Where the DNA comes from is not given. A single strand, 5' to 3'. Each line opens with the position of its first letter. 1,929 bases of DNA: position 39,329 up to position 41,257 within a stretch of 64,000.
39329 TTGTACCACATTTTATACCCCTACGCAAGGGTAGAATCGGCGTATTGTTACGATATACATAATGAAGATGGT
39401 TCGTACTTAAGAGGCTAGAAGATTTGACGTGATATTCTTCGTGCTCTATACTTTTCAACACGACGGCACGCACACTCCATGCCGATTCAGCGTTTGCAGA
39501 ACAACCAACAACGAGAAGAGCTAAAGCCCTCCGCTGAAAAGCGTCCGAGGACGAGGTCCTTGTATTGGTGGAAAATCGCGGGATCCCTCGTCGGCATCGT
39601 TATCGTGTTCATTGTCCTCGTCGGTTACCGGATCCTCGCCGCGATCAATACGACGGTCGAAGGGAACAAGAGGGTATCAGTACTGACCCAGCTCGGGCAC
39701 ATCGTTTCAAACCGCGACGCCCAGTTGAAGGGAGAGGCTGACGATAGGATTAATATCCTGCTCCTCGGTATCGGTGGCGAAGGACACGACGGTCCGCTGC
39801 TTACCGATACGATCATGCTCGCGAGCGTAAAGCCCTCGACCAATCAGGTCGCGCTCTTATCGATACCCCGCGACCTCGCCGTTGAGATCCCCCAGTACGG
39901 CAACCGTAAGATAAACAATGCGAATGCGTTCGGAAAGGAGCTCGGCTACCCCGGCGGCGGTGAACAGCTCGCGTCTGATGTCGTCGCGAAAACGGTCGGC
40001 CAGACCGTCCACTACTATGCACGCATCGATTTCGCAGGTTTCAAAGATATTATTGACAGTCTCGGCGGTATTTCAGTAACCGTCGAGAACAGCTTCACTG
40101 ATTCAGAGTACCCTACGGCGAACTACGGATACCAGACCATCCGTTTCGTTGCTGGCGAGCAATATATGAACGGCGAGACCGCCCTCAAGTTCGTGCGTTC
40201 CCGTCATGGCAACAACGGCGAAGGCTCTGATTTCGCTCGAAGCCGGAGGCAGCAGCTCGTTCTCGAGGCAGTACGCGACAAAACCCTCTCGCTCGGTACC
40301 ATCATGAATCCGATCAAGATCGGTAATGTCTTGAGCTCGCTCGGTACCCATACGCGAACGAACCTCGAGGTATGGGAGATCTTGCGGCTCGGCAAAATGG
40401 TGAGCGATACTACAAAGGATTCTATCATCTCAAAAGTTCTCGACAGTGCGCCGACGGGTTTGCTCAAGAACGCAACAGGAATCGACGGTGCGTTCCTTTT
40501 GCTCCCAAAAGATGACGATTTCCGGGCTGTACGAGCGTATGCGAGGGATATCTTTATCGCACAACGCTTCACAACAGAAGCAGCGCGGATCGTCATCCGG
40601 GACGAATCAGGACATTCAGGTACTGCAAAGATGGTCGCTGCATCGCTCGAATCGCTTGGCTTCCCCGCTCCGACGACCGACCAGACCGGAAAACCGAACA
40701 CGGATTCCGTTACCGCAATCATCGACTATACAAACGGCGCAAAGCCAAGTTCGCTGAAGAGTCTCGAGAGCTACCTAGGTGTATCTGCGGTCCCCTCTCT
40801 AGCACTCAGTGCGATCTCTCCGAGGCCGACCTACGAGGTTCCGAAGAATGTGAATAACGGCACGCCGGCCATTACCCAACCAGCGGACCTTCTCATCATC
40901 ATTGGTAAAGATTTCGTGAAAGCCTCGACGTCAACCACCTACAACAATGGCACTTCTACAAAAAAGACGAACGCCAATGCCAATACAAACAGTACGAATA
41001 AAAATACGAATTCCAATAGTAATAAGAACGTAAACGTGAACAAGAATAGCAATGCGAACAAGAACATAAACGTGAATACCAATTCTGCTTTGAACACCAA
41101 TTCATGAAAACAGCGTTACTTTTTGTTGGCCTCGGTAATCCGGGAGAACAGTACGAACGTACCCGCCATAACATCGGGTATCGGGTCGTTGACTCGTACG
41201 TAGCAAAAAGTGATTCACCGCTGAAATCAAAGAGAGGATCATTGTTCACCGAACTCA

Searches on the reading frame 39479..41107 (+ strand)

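Call 71: search_protein_families(library=pfam, proteins=[window:39479-41107:+], max_evalue=0.01)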
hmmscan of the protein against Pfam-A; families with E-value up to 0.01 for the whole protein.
window:39479-41107:+ (542 aa): 2 families
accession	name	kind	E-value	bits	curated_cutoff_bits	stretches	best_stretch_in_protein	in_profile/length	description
PF03816.19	LytR_cpsA_psr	-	6.5e-42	143.7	24.6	1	109-269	2-148/150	LytR_cpsA_psr family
PF13399.11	LytR_C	-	6.9e-06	27.3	22.2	1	369-479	2-86/86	LytR cell envelope-related transcriptional attenuator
